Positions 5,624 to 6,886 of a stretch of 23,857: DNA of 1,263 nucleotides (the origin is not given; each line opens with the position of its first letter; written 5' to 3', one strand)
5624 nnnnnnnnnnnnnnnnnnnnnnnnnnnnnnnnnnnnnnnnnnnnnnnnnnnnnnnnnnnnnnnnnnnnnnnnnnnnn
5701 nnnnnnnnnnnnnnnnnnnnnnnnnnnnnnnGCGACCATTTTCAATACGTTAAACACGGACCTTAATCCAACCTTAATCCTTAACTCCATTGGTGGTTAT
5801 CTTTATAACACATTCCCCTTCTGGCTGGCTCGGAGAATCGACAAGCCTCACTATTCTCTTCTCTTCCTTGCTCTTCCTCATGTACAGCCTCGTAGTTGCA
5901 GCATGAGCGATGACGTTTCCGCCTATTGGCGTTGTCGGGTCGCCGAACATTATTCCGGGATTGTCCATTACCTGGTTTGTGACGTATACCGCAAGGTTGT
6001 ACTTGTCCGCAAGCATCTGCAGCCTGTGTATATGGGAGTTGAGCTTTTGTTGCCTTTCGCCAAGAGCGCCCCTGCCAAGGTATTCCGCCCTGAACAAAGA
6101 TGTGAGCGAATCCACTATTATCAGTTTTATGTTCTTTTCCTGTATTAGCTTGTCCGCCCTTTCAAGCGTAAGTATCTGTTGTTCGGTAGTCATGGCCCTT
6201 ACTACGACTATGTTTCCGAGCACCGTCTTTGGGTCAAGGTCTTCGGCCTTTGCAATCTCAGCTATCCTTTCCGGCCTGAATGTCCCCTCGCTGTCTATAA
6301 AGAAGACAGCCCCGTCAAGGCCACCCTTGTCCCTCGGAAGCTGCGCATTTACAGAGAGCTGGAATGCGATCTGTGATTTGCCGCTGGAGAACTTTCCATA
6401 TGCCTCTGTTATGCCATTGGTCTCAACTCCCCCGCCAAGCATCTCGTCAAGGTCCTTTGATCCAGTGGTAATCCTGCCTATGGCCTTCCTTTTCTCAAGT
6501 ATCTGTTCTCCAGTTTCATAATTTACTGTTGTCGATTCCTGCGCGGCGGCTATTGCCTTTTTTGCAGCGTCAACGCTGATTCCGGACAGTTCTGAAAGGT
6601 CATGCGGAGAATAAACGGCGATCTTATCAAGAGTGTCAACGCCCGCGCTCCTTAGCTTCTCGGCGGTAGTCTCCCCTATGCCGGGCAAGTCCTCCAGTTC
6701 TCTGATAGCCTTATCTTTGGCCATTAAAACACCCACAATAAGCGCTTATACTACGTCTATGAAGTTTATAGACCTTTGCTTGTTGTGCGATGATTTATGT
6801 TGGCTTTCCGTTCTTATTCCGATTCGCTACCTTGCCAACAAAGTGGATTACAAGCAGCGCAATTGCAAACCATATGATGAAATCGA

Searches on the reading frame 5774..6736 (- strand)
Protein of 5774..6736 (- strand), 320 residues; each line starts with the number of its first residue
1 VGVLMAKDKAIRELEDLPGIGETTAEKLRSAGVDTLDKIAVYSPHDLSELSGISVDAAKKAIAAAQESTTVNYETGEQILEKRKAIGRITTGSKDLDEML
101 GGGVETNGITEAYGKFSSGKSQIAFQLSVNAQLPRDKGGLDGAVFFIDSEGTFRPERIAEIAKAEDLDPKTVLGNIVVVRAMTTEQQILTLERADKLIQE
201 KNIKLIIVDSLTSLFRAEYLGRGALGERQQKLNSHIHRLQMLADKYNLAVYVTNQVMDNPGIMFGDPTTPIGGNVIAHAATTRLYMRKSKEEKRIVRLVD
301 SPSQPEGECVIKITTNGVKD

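Call 4: search_protein_families(library=pfam, proteins=[window:5774-6736:-], max_evalue=0.01)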
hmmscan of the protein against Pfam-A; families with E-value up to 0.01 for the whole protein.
window:5774-6736:- (320 aa): 12 families
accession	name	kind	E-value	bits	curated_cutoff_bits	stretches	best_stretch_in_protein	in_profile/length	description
PF08423.17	Rad51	-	2e-87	293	22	1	82-320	1-243/244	Rad51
PF00154.27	RecA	-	5.9e-20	72.3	27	1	81-294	25-226/262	recA bacterial DNA recombination protein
PF14520.12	HHH_5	-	9.2e-12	45.7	27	1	12-67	2-57/57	Helix-hairpin-helix domain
PF13481.12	AAA_25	-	1.6e-05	25.1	27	1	103-253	29-187/195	AAA domain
PF11731.14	Cdd1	-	0.00024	21.7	25.5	1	8-48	2-42/86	Pathogenicity locus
PF00633.29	HHH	-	0.00031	20.9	24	1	13-30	12-29/30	Helix-hairpin-helix motif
PF21999.2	IMS_HHH_1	-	0.00033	21.5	27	1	15-48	1-34/53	DNA polymerase-iota, thumb domain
PF03796.21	DnaB_C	-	0.00056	19.8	27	0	187-256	113-178/255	DnaB-like helicase C terminal domain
PF10391.15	DNA_pol_lambd_f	-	0.00088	19.5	29.8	1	16-48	5-37/51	Fingers domain of DNA polymerase lambda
PF06745.19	ATPase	-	0.0018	18.1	26.6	0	90-298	2-199/231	KaiC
PF12836.13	HHH_3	-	0.0056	17.2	27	0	12-27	14-29/65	Helix-hairpin-helix motif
PF11798.14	IMS_HHH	-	0.0066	17.1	24.4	0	13-33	12-32/32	IMS family HHH motif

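Call 5: search_protein_families(library=padloc, proteins=[window:5774-6736:-], max_evalue=0.01)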
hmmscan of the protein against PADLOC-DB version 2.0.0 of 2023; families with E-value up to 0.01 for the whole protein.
window:5774-6736:- (320 aa): 0 families

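Call 6: search_protein_families(library=ncbifam, proteins=[window:5774-6736:-], max_evalue=0.01)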
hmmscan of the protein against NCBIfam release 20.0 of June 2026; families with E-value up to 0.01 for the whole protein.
window:5774-6736:- (320 aa): 28 families (the best 25 are shown)
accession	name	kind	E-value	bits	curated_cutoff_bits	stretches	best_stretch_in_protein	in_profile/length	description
NF003301.0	PRK04301.1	equivalog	4.5e-135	449.9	259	1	11-320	4-315/316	DNA repair and recombination protein RadA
TIGR02236.1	recomb_radA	equivalog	4.7e-129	430.2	361.15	1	13-320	1-311/311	DNA repair and recombination protein RadA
TIGR02238.1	recomb_DMC1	equivalog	4.5e-98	328.3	447.7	1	19-320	8-313/314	meiotic recombinase Dmc1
TIGR02239.1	recomb_RAD51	equivalog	6.6e-91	304.7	478.05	1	18-320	7-313/316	DNA repair protein RAD51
TIGR02237.1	recomb_radB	equivalog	2.2e-41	142.1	172.4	1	96-318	1-209/210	DNA repair and recombination protein RadB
NF006861.0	PRK09361.1-1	equivalog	2e-30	106.1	278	1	88-319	4-228/235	DNA repair and recombination protein RadB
TIGR02012.1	tigrfam_recA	equivalog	1.7e-20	73.6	325.3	1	59-294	3-229/321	recombinase RecA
NF007072.0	PRK09519.1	equivalog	2.8e-16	59.1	1024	1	81-291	33-231/790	intein-containing recombinase RecA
NF003015.0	PRK03858.1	subfamily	5.9e-07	28.9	367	1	15-100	179-264/399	DNA polymerase IV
NF009401.0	PRK12766.1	equivalog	6.2e-07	29.3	239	1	8-76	4-73/238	50S ribosomal protein L32e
TIGR03491.1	TIGR03491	subfamily_domain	3.4e-06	26.3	97.45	1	9-73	209-273/462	TM0106 family RecB-like putative nuclease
NF002492.0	PRK01810.1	equivalog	2.8e-05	23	399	1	14-99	186-266/412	DNA polymerase IV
NF002882.0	PRK03348.1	equivalog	3e-05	23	389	1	14-73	182-241/461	DNA polymerase IV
NF006799.0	PRK09302.1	equivalog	4.9e-05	22.1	408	1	80-217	246-378/515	circadian clock protein KaiC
TIGR00416.1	sms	equivalog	5.9e-05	22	403.05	1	74-288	63-245/454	DNA repair protein RadA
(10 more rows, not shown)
